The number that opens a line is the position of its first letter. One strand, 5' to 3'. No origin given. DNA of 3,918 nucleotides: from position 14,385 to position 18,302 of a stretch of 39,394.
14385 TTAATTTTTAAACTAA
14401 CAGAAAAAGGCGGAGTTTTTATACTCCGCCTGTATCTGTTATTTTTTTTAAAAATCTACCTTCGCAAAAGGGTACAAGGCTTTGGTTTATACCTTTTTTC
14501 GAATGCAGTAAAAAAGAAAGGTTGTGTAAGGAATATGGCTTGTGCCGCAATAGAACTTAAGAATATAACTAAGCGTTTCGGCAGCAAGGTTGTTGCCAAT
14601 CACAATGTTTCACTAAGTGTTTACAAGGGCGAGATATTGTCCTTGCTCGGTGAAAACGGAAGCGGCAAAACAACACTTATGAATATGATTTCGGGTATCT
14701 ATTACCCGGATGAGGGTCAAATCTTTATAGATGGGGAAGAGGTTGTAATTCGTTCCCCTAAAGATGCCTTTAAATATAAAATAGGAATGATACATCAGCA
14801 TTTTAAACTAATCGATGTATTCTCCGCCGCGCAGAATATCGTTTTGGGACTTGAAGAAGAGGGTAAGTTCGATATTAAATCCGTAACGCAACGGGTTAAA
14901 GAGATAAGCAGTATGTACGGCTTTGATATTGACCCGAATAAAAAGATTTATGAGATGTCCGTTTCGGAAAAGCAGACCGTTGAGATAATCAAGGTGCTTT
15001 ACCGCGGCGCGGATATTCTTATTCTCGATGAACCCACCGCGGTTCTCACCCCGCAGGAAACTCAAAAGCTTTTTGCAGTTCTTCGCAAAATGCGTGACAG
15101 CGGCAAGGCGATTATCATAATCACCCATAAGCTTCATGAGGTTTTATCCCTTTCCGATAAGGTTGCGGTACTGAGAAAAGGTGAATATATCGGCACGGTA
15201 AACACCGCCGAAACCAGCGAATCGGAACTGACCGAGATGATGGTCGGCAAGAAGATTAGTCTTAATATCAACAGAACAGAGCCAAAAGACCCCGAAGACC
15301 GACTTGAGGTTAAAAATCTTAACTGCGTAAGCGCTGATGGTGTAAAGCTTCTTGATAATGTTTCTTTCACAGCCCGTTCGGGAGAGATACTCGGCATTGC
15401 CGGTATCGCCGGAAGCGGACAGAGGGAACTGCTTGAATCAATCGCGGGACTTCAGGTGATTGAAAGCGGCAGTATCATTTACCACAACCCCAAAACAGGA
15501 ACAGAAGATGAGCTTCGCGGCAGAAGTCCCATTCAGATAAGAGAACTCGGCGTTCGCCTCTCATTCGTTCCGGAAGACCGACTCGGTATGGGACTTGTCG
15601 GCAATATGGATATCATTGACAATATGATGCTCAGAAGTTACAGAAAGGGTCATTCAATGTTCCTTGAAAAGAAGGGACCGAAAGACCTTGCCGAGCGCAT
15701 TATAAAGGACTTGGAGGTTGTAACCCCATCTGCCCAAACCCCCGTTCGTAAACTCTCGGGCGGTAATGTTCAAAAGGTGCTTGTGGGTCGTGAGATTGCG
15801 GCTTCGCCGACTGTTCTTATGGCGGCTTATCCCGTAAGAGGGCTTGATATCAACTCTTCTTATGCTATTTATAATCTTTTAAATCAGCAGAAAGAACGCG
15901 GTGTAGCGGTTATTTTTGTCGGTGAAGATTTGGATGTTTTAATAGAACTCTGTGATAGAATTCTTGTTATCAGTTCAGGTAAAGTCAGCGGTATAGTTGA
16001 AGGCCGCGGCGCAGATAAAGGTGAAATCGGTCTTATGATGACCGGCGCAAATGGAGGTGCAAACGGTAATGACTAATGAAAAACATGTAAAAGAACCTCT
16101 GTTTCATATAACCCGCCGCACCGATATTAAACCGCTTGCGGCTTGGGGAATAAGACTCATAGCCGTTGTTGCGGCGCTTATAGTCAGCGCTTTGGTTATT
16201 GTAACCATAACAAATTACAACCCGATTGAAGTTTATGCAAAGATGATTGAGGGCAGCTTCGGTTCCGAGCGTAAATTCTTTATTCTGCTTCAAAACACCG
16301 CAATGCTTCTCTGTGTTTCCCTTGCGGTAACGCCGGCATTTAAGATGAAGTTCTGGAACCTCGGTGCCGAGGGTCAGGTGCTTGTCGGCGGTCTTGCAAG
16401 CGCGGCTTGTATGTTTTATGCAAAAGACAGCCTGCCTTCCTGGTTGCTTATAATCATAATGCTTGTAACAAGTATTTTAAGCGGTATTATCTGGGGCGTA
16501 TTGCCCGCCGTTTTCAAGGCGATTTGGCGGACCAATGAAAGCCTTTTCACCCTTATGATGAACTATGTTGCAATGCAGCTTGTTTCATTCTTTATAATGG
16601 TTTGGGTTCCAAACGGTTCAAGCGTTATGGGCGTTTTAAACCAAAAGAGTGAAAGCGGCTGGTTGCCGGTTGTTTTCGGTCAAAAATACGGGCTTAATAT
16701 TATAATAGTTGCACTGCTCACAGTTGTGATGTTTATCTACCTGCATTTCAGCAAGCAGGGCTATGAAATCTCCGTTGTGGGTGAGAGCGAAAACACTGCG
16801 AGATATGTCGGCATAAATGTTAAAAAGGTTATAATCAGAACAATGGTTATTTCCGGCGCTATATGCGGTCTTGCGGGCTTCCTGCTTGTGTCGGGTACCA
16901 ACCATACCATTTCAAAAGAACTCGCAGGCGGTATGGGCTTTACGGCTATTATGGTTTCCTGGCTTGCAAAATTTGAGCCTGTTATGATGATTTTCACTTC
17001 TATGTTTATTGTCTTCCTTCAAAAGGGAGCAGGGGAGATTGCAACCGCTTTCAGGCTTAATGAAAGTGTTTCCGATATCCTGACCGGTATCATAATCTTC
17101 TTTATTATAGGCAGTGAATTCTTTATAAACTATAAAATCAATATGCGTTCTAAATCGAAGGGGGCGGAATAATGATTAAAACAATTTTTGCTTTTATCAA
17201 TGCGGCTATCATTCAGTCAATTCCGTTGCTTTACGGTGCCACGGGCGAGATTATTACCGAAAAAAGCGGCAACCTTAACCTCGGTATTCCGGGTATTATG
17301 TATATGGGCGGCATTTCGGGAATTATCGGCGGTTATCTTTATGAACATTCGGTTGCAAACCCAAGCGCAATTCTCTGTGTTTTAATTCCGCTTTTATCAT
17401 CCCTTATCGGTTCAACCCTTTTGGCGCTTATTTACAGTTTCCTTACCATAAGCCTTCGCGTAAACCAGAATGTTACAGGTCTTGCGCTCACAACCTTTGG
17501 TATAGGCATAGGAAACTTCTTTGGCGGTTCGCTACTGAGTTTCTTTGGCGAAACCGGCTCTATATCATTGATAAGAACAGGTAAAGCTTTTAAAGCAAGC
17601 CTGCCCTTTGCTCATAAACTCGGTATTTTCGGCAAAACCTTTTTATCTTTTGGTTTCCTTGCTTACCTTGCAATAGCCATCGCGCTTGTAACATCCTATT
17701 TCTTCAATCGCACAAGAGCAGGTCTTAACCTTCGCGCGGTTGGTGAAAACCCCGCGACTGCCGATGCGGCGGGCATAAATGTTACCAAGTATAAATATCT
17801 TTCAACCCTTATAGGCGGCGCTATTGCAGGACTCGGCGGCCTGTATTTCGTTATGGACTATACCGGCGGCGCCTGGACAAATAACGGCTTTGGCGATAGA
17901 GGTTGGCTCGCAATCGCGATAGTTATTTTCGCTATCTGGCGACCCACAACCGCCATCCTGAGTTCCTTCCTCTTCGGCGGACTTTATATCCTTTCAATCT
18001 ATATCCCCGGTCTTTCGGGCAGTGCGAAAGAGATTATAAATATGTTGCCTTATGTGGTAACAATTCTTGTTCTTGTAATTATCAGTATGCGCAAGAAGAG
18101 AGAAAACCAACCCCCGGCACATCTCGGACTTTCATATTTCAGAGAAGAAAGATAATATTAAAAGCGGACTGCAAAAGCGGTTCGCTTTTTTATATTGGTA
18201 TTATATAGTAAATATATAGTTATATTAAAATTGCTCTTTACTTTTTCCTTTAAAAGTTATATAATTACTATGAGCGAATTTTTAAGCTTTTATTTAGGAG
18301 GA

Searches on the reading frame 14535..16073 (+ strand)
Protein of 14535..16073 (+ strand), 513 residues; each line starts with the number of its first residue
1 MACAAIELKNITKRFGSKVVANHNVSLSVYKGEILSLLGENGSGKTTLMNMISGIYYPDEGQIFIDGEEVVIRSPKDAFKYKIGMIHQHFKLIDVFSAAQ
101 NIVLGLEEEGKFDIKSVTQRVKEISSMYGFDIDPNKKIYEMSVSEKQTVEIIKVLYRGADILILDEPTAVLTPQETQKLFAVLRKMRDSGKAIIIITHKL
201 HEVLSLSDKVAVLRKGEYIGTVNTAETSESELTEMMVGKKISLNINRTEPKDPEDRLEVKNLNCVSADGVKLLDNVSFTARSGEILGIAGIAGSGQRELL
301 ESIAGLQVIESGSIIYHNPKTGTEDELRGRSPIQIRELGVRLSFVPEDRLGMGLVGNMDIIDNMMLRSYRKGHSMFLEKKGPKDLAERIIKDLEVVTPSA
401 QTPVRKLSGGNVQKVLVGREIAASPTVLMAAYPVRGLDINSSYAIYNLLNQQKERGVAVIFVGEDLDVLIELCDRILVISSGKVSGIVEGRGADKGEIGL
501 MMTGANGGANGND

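Call 48: search_protein_families(library=pfam, proteins=[window:14535-16073:+], max_evalue=0.00001)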
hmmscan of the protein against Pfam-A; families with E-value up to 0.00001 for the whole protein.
window:14535-16073:+ (513 aa): 1 family
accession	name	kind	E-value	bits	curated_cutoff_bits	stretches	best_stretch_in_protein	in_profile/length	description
PF00005.33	ABC_tran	-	4.4e-44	150.8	25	2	23-169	2-137/137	ABC transporter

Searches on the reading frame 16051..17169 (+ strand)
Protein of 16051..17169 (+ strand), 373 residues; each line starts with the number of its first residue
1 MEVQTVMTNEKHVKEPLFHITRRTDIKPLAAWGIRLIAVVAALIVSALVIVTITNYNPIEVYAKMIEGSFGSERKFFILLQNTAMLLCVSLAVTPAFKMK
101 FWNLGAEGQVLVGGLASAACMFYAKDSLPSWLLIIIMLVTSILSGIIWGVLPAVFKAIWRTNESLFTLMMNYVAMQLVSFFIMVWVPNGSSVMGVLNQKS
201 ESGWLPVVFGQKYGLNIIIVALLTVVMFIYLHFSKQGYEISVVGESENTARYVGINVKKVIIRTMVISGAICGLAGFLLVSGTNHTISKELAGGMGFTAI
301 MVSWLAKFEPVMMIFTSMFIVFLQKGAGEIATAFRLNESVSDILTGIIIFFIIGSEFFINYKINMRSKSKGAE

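Call 48: search_protein_families(library=pfam, proteins=[window:16051-17169:+], max_evalue=0.00001)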
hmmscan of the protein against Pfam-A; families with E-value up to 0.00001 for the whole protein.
window:16051-17169:+ (373 aa): 1 family
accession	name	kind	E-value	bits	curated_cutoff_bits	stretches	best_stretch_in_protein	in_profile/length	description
PF02653.21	BPD_transp_2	-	7.2e-29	101.2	26.8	1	80-352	6-268/269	Branched-chain amino acid transport system / permease component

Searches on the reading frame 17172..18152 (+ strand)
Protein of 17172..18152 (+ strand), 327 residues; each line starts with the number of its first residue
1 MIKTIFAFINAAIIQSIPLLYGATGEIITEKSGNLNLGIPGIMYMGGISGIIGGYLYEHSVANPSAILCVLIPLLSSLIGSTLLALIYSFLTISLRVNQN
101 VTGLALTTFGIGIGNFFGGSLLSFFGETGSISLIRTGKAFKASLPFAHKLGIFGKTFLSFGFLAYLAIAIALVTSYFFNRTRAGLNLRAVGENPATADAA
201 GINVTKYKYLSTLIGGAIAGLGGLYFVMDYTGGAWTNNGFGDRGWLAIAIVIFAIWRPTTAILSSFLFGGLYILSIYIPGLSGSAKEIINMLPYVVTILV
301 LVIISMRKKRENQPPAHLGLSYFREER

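Call 48: search_protein_families(library=pfam, proteins=[window:17172-18152:+], max_evalue=0.00001)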
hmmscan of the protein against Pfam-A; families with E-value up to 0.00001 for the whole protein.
window:17172-18152:+ (327 aa): 1 family
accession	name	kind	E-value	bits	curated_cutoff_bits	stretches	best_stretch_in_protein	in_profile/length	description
PF02653.21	BPD_transp_2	-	4.2e-32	111.8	26.8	1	12-301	5-269/269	Branched-chain amino acid transport system / permease component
